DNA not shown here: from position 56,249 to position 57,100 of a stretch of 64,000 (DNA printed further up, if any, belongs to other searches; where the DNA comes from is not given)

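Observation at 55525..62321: Seven-gene minus-strand string joined by ATGA overlaps couples polysaccharide synthesis/export genes to H-NOX phosphorelay and STAS proteins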

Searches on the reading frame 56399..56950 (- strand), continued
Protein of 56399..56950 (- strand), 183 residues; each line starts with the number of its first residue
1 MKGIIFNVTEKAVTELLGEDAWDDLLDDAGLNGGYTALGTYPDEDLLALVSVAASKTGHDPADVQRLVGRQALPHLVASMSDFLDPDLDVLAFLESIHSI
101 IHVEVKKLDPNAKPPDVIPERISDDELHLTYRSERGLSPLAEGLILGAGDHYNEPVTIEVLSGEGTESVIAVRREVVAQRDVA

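Call 25: find_related_loci(query=A3, collection=genome_contigs, flank=10000)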
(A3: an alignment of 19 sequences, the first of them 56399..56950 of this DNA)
Query A3 (183 aa) in genome_contigs; peptide patterns used: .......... (x = any residue, [..] = any of these).
200 stretches matched a pattern; 187 encode a relative of the query (tblastn E <= 1e-3); the best 80 are kept; 80 distinct loci.
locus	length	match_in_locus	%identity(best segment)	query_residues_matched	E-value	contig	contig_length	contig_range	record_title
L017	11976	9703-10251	90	1-183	4e-105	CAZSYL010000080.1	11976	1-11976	MAG TPA_asm: uncultured Acidimicrobiales bacterium isolate SRP114822_co2_87 genome assembly, contig: NODE_4202_length_11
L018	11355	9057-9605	81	1-183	5e-98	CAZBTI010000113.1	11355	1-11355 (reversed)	MAG TPA_asm: uncultured Acidimicrobiales bacterium isolate SRP114822_co1_51 genome assembly, contig: NODE_1640_length_11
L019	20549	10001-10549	80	1-183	6e-96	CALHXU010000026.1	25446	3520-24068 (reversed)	MAG: uncultured Acidimicrobiales bacterium isolate R4_Bin_MAXBIN__006_1 genome assembly, contig: c_000001648838, whole g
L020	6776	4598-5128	85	1-175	3e-83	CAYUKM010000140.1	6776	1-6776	MAG TPA_asm: uncultured Acidimicrobiales bacterium isolate SRP114822_co3_16 genome assembly, contig: NODE_2103_length_67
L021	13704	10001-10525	66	1-173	3e-74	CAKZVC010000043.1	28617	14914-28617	MAG: uncultured Acidimicrobiales bacterium isolate L4_Bin_MAXBIN__068_sub_1 genome assembly, contig: c_000001955923, who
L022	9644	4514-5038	69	1-173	7e-74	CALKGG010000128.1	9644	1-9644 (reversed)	MAG: uncultured Acidimicrobiales bacterium isolate R3_Bin_Bin_10_sub_1 genome assembly, contig: c_000000850839, whole ge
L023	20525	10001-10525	69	1-173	5e-66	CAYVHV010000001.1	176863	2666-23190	MAG TPA_asm: uncultured Acidimicrobiales bacterium isolate SRP114822_co2_99 genome assembly, contig: NODE_22_length_1768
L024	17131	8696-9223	56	1-174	1e-60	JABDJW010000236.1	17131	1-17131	MAG: Acidimicrobiales bacterium isolate SS_bin_33 k127_108732, whole genome shotgun sequence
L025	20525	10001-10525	58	1-174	2e-59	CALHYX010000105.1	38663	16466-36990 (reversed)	MAG: uncultured Acidimicrobiales bacterium isolate R2_Bin_MAXBIN__055_1 genome assembly, contig: c_000001139136, whole g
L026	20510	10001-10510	51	1-170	6e-49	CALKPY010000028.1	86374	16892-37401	MAG: uncultured Acidimicrobiales bacterium isolate R2_Bin_Bin_131_sub_1 genome assembly, contig: c_000000344871, whole g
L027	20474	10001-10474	53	1-158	2e-48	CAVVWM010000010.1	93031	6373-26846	MAG: uncultured Acidimicrobiales bacterium isolate MFD03551.bin.2.2 genome assembly, contig: contig_54231, whole genome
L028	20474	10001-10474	52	1-158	3e-47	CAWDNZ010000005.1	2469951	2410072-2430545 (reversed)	MAG: uncultured Acidimicrobiales bacterium isolate MFD03551.bin.1.131 genome assembly, contig: contig_18250, whole genom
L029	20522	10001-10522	46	1-174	5e-46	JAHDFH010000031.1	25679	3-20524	MAG: Acidimicrobiales bacterium isolate MAG-20 RZ_5371, whole genome shotgun sequence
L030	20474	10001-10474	51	1-158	3e-46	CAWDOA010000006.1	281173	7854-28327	MAG: uncultured Acidimicrobiales bacterium isolate MFD03551.bin.1.105 genome assembly, contig: contig_19432, whole genom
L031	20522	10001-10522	43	1-174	6e-45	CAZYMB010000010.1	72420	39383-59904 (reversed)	MAG TPA_asm: uncultured Acidimicrobiaceae bacterium isolate binchicken_co258_145 genome assembly, contig: NODE_116_lengt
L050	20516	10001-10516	43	1-170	4e-38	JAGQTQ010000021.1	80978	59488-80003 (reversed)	MAG: Mycobacterium sp. isolate HKST-UBA37 2010_3188, whole genome shotgun sequence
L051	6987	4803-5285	45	1-161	7e-38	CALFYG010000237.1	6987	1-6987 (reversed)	MAG TPA_asm: uncultured Micrococcales bacterium isolate SRR6231188_bin.22_CONCOCT_v1.1_MAG genome assembly, contig: ERZ6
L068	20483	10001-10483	44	1-161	1e-36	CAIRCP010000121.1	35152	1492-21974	MAG: uncultured actinobacterium isolate Umea_bin-02178 genome assembly, contig: bin-02178:121/248, whole genome shotgun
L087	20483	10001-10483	42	1-161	7e-35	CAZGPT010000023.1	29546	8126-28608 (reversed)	MAG TPA_asm: uncultured Mycobacterium sp. isolate binchicken_co334_67 genome assembly, contig: NODE_2532_length_29546_co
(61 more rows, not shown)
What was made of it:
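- A genome scan with an H-NOX alignment returned 80 loci (call 25).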

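Call 35: search_solved_structures(query=A4, max_evalue=10, show_alignments=0)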
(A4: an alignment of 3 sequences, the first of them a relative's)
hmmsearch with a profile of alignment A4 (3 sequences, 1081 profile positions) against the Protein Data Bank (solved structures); distinct sequences matched with E-value up to 10: 25.
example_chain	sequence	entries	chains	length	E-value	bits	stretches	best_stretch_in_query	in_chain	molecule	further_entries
2zed_A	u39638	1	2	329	0.18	13.1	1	53-91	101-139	Glutaminyl-peptide cyclotransferase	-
7cm0_A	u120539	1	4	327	0.21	12.9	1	53-91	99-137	Glutaminyl-peptide cyclotransferase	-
7coz_A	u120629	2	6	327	0.21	12.9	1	53-91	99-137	Glutaminyl-peptide cyclotransferase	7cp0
2zeg_A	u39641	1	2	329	0.21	12.9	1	53-91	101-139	Glutaminyl-peptide cyclotransferase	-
2afu_A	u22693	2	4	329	0.21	12.9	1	53-91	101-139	Glutaminyl-peptide cyclotransferase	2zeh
2zel_A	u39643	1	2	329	0.21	12.9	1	53-91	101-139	Glutaminyl-peptide cyclotransferase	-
2zen_A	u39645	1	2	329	0.21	12.9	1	53-91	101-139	Glutaminyl-peptide cyclotransferase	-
2afs_A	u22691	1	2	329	0.21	12.9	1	53-91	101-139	Glutaminyl-peptide cyclotransferase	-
2zem_A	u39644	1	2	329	0.21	12.9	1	53-91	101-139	Glutaminyl-peptide cyclotransferase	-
2zep_A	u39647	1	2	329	0.21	12.9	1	53-91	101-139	Glutaminyl-peptide cyclotransferase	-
2afm_A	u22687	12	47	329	0.21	12.9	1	53-91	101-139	Glutaminyl-peptide cyclotransferase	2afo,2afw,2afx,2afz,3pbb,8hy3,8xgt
2zeo_A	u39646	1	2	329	0.21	12.9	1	53-91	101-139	Glutaminyl-peptide cyclotransferase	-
2zef_A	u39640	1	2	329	0.21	12.9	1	53-91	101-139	Glutaminyl-peptide cyclotransferase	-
3pbe_A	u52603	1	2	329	0.21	12.9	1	53-91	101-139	Glutaminyl-peptide cyclotransferase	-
6yi1_A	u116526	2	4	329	0.21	12.9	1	53-91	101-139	Glutaminyl-peptide cyclotransferase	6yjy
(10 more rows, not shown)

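Call 47: find_homologous_proteins(query=L010:3268-6510:+, max_evalue=0.00001)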
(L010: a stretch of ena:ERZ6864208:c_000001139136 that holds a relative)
Query L010:3268-6510:+ (1080 aa): 2438 proteins with E <= 0.00001 among 8000 candidates; the best 120 are listed.
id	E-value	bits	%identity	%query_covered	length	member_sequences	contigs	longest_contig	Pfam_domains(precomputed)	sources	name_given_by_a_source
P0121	0.0e+0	2424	100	100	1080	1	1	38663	-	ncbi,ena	-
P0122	0.0e+0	1572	66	99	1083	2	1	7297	-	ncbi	-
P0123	0.0e+0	1335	60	97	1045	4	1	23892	-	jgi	jgi:hypothetical protein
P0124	0.0e+0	1327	59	97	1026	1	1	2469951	-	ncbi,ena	-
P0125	0.0e+0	1274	56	99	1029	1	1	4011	-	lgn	-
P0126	0.0e+0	1272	66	83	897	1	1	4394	-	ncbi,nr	ncbi:MAG: hypothetical protein OES57_12185, partial [Acidimicrobiia bacterium]|nr:hypothetical prote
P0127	0.0e+0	1243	56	99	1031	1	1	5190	-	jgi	-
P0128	0.0e+0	1240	56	95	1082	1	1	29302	-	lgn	-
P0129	0.0e+0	1211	56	94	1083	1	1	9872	-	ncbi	-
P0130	0.0e+0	1210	55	97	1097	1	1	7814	-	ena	-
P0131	0.0e+0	1204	55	98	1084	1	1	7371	-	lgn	-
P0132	0.0e+0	1202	55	99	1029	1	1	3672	-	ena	-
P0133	0.0e+0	1200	54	99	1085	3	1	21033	-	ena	-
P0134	0.0e+0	1195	53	99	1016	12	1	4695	-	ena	-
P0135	0.0e+0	1193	53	99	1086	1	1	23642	-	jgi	-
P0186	0.0e+0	1100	53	98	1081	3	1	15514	-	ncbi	-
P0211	0.0e+0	1050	47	99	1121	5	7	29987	-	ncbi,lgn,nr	ncbi:MAG: hypothetical protein M3R24_36395 [Chloroflexota bacterium]|nr:hypothetical protein [Chloro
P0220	0.0e+0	1039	50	95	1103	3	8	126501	PF10131.16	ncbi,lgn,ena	-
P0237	0.0e+0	1027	46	94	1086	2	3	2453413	-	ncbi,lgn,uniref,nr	ncbi:MAG: hypothetical protein HXX08_20715 [Chloroflexi bacterium]|uniref:Uncharacterized protein n=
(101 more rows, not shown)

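Call 49: find_encoding_contigs(protein=P0237, flank=10000, max_places=1)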
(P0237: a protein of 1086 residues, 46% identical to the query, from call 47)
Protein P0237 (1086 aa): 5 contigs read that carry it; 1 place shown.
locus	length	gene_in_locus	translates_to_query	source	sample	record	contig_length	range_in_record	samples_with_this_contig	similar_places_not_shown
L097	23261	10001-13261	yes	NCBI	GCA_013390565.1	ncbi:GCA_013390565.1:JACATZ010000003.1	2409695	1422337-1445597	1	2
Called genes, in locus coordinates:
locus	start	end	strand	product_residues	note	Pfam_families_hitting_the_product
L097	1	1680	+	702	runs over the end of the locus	PF03190:Thioredox_DsbH, PF13098:Thioredoxin_2 (weak), PF13899:Thioredoxin_7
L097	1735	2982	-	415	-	PF00462:Glutaredoxin, PF00890:FAD_binding_2 (weak), PF01946:Thi4 (weak), PF07992:Pyr_redox_2, PF12831:FAD_oxidored, PF13450:NAD_binding_8 (weak), PF13738:Pyr_redox_3, PF00070:Pyr_redox, +3 more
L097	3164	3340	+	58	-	-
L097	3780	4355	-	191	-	PF13328:HD_4, PF01966:HD (weak)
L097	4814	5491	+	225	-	-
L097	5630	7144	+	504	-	-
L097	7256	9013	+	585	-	PF00072:Response_reg, PF01590:GAF (weak), PF13185:GAF_2 (weak), PF00512:HisKA, PF02518:HATPase_c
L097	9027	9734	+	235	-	PF00072:Response_reg, PF00486:Trans_reg_C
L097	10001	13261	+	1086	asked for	-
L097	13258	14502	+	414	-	PF09134:Invasin_D3 (faint)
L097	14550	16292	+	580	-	PF00150:Cellulase, PF26410:GH5_mannosidase (faint)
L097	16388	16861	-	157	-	PF03779:SPW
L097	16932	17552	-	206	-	PF07681:DoxX (faint)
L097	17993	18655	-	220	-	PF11303:DUF3105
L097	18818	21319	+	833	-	PF17389:Bac_rhamnosid6H, PF22422:MGH1-like_GH, PF01204:Trehalase (weak)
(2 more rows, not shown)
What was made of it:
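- In Chloroflexota the GT-C/MID pair again sits next to a two-component pair with an OmpR regulator (call 49).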

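Call 50: find_encoding_contigs(protein=P0220, flank=10000, max_places=1)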
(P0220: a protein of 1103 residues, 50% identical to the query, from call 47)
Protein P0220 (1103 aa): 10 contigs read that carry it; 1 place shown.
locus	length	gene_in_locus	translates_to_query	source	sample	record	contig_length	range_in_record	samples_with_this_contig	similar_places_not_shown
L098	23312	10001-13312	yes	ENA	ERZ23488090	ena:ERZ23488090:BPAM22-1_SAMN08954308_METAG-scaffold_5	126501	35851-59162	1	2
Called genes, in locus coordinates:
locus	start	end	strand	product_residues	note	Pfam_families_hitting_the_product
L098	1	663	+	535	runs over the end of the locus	PF00702:Hydrolase (weak)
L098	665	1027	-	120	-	PF00072:Response_reg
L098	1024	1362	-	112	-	PF01740:STAS, PF13466:STAS_2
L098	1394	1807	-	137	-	PF13581:HATPase_c_2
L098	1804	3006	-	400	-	PF07228:SpoIIE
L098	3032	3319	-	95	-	PF01740:STAS, PF13466:STAS_2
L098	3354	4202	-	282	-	PF00535:Glycos_transf_2, PF10111:Glyco_tranf_2_2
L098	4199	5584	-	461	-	PF01943:Polysacc_synt, PF13440:Polysacc_synt_3 (weak)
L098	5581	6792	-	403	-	PF00534:Glycos_transf_1, PF13692:Glyco_trans_1_4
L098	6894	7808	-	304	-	PF00512:HisKA, PF13581:HATPase_c_2, PF02518:HATPase_c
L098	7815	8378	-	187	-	PF07700:HNOB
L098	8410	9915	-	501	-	PF00512:HisKA, PF13581:HATPase_c_2 (weak), PF02518:HATPase_c, PF00072:Response_reg, PF01627:Hpt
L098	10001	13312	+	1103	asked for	PF10131:PTPS_related (faint)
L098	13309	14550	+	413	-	-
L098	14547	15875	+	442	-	-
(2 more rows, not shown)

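Call 64: predict_structure(alignment_id=A5)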
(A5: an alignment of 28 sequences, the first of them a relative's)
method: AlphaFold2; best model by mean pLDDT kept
length: 1080 residues; sequences in the alignment: 28
mean_pLDDT: 75.9   pTM: 0.72
mean pLDDT of the five models: 75.9, 72.8, 72.6, 70.5, 68.4
residues with pLDDT >= 90: 272; 70-90: 489; 50-70: 168; < 50: 151
segments of 3 or more residues with pLDDT < 50: 1-5, 55-68, 270-278, 419-421, 466-499, 635-639, 654-661, 682-686, 797-830, 883-885, 907-913, 915-924, 1037-1044
pLDDT, mean of each block of 10 residues (from residue 1): 53 95 90 75 81 49 44 90 92 95 97 94 94 83 94 96 91 95 88 95 90 77 84 91 93 89 63 47 77 85 88 90 96 85 78 82 96 88 85 88 91 69 70 81 76 70 49 33 31 37 65 81 82 83 82 64 77 91 90 66 53 79 81 47 58 46 59 61 56 86 81 91 77 80 82 91 81 90 90 56 31 25 33 79 88 84 81 85 57 85 60 45 57 87 71 87 89 86 89 90 87 90 90 61 51 63 83 72
secondary structure, 60 per line:
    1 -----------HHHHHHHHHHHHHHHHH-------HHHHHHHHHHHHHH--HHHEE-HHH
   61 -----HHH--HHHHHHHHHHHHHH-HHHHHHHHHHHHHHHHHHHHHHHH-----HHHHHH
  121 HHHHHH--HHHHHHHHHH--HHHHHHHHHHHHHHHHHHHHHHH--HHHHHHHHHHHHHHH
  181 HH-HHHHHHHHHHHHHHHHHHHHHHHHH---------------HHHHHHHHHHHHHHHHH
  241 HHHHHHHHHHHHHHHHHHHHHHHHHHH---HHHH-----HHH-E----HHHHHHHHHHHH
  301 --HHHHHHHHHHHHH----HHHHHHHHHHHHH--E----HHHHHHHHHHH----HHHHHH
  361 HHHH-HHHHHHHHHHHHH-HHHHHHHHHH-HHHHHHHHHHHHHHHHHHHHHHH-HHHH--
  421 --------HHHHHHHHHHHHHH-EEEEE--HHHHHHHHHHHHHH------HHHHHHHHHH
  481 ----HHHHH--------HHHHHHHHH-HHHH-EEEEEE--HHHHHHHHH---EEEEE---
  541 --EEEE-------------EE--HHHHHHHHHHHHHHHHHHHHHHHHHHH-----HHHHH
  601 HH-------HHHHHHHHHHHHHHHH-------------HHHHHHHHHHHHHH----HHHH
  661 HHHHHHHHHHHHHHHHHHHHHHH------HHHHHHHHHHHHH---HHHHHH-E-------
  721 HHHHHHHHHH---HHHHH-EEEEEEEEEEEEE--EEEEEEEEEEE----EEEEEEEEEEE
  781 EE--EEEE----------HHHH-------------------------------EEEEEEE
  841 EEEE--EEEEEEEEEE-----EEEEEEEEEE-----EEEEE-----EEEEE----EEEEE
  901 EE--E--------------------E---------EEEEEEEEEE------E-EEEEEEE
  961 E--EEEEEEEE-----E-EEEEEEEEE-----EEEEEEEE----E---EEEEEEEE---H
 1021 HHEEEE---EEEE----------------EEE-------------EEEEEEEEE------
elements in order (helices of 4 or more, strands of 3 or more residues): H12-28 H36-49 H71-84 H86-109 H115-126 H129-138 H141-163 H166-182 H184-208 H224-267 H271-274 H289-300 H303-315 H320-332 H340-350 H355-364 H366-378 H380-389 H391-413 H415-418 H429-442 E444-448 H451-464 H471-480 H485-489 H498-506 H508-511 E513-518 H521-529 E533-537 E543-546 H564-590 H596-602 H610-625 H639-652 H657-683 H690-702 H706-711 H721-730 H734-738 E740-752 E755-765 E770-782 E785-788 H799-802 E834-844 E847-856 E862-871 E877-881 E887-891 E896-902 E936-945 E954-961 E964-971 E979-987 E993-1000 E1009-1016 E1023-1026 E1030-1033 E1050-1052 E1066-1074
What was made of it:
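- On GT-C glycosyltransferase (the upstream ~1050-1100 aa protein of relatives; not in this window): The model has pLDDT 75.9 (call 64).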

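Call 66: fold_search(model_id=the predicted structure, library=pdb)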
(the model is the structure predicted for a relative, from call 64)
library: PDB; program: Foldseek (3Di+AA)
matches with E <= 10: 1257; with E <= 0.001: 34
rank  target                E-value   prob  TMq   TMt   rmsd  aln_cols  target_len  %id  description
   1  8agc_A                1.3e-06  1.00  0.32  0.47  13.0       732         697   11  Structure of yeast oligosaccharylransferase complex with lipid-linked oligosaccharide and non-acceptor peptide bound (released 2022-12-07)
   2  6s7t_A                2.9e-06  1.00  0.29  0.42  11.7       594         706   12  Cryo-EM structure of human oligosaccharyltransferase complex OST-B (released 2019-12-18)
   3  8age_A                5.9e-06  1.00  0.31  0.49  10.3       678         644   10  Structure of yeast oligosaccharylransferase complex with acceptor peptide bound (released 2022-12-07)
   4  5f15                  5.9e-06  1.00  0.30  0.54   9.9       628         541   12  Crystal Structure of ArnT from Cupriavidus metallidurans bound to Undecaprenyl phosphate (released 2016-02-17)
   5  5gmy_A                6.2e-06  1.00  0.28  0.34  17.1       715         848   13  Crystal structure of the Archaeoglobus fulgidus oligosaccharyltransferase (O29867_ARCFU) tethered with an acceptor pep (released 2017-02-01)
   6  3waj                  7.4e-06  1.00  0.28  0.36  27.1       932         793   11  Crystal structure of the Archaeoglobus fulgidus oligosaccharyltransferase (O29867_ARCFU) complex with Zn and sulfate (released 2013-10-30)
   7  5ezm                  7.7e-06  1.00  0.30  0.54   8.9       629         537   14  Crystal Structure of ArnT from Cupriavidus metallidurans in the apo state (released 2016-02-17)
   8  6ezn_F                7.7e-06  1.00  0.30  0.47  15.4       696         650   11  Cryo-EM structure of the yeast oligosaccharyltransferase (OST) complex (released 2018-01-17)
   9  8agb_A                8.0e-06  1.00  0.31  0.49  11.7       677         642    9  Structure of yeast oligosaccharylransferase complex with lipid-linked oligosaccharide bound (released 2022-12-07)
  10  8b6l_I                4.2e-05  1.00  0.27  0.40  17.0       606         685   10  Subtomogram average of the human Sec61-TRAP-OSTA-translocon (released 2022-12-07)
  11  6c26_A                4.7e-05  1.00  0.26  0.40  13.2       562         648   12  The Cryo-EM structure of a eukaryotic oligosaccharyl transferase complex (released 2018-01-31)
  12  9n9j_I                4.9e-05  1.00  0.29  0.42  12.0       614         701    9  Structure of a GRP94 folding intermediate engaged with a CCDC134- and FKBP11-bound secretory translocon (released 2025-11-19)
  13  6s7o_A                7.3e-05  1.00  0.28  0.43   9.6       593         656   11  Cryo-EM structure of human oligosaccharyltransferase complex OST-A (released 2019-12-18)
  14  8if8_C                1.4e-04  1.00  0.28  0.45  11.8       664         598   12  Arabinosyltransferase AftA (released 2023-05-31)
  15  3s3p_A                1.5e-04  1.00  0.06  0.09  17.3       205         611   15  Transglutaminase 2 in complex with a novel inhibitor (released 2012-06-06)
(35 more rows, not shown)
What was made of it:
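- On GT-C glycosyltransferase (the upstream ~1050-1100 aa protein of relatives; not in this window): Foldseek returns STT3 1.3e-06, ArnT 5.9e-06 (TM 0.54), AglB, AftA, AftD and PglB (call 66).
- GT-C fold of the upstream protein in relatives (STT3 1.3e-06, ArnT TM 0.54, AglB, AftA, AftD, PglB): calls 47, 64, 66.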

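Call 80: search_protein_families(library=pfam, proteins=[L087:9958-13638:+, L050:10462-11949:+, L068:10450-13626:+, L087:9124-9585:-, L087:9524-10177:-, L051:3545-4735:+], max_evalue=0.001)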
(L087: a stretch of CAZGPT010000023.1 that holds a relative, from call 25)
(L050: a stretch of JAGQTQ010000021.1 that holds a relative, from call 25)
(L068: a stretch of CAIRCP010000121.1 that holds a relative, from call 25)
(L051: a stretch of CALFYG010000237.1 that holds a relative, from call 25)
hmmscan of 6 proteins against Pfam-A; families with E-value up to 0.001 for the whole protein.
L087:9958-13638:+ (1227 aa): 8 families
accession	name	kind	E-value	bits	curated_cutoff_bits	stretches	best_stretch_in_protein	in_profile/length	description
PF07228.17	SpoIIE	-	7.4e-34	117.8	25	1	1031-1225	1-190/192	Stage II sporulation protein E (SpoIIE)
PF08448.16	PAS_4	-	8.3e-34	116.6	23.1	4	724-822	10-108/110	PAS fold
PF13426.13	PAS_9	-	7.1e-20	71.7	27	1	853-956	3-103/103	PAS domain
PF00989.32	PAS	-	9.9e-18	64.6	22.6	1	710-818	1-112/113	PAS fold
PF13188.13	PAS_8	-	1.1e-17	63.7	21.8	1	841-903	1-57/65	PAS domain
PF08447.18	PAS_3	-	3.8e-14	53.2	25.6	2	732-812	2-85/89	PAS fold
PF13185.12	GAF_2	-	1e-10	42.4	28.6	1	276-409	11-129/136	GAF domain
PF01590.32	GAF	-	1e-05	26.5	22.4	0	328-406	48-124/133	GAF domain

L050:10462-11949:+ (496 aa): 4 families
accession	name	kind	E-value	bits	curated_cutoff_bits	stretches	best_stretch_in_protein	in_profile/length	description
PF07228.17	SpoIIE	-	9.6e-45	153.3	25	1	294-487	1-191/192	Stage II sporulation protein E (SpoIIE)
PF13185.12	GAF_2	-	1.4e-09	38.7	28.6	1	94-237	2-135/136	GAF domain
PF01590.32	GAF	-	2.6e-07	31.7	22.4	1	130-237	34-133/133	GAF domain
PF13492.12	GAF_3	-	3.7e-07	31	27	1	96-237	2-127/129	GAF domain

L068:10450-13626:+ (1059 aa): 8 families
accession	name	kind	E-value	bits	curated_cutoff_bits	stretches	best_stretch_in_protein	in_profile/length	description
PF07228.17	SpoIIE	-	1.3e-38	133.3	25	1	863-1057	1-190/192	Stage II sporulation protein E (SpoIIE)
PF08448.16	PAS_4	-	2.9e-32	111.6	23.1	3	560-653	13-107/110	PAS fold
PF13426.13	PAS_9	-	1.8e-24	86.4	27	2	688-787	5-102/103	PAS domain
PF00989.32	PAS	-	1.4e-22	80.3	22.6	2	543-651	1-113/113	PAS fold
PF08447.18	PAS_3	-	3.7e-18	66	25.6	2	565-643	2-84/89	PAS fold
PF13188.13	PAS_8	-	2e-12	47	21.8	1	673-732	1-54/65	PAS domain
PF13185.12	GAF_2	-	8.3e-11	42.7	28.6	1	105-252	4-136/136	GAF domain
PF01590.32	GAF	-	4.2e-07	31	22.4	1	107-250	4-132/133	GAF domain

L087:9124-9585:- (154 aa): 1 family
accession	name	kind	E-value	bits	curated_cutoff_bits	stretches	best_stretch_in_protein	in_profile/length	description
PF13581.12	HATPase_c_2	-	2.6e-13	50.5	27.4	1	34-147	7-124/127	Histidine kinase-like ATPase domain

L087:9524-10177:- (218 aa): 2 families
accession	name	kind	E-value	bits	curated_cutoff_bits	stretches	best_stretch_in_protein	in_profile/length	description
PF01740.26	STAS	-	4e-19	68.8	22.6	1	113-212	5-105/106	STAS domain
PF13466.11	STAS_2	-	6.9e-18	65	29.2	1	125-200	5-79/80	STAS domain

L051:3545-4735:+ (397 aa): 2 families
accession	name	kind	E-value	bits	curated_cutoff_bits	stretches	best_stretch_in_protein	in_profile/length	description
PF00072.30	Response_reg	-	1.7e-27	96.2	30.2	1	176-283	2-110/111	Response regulator receiver domain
PF00486.34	Trans_reg_C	-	1.3e-26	92.9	26.2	1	319-393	3-77/77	Transcriptional regulatory protein, C terminal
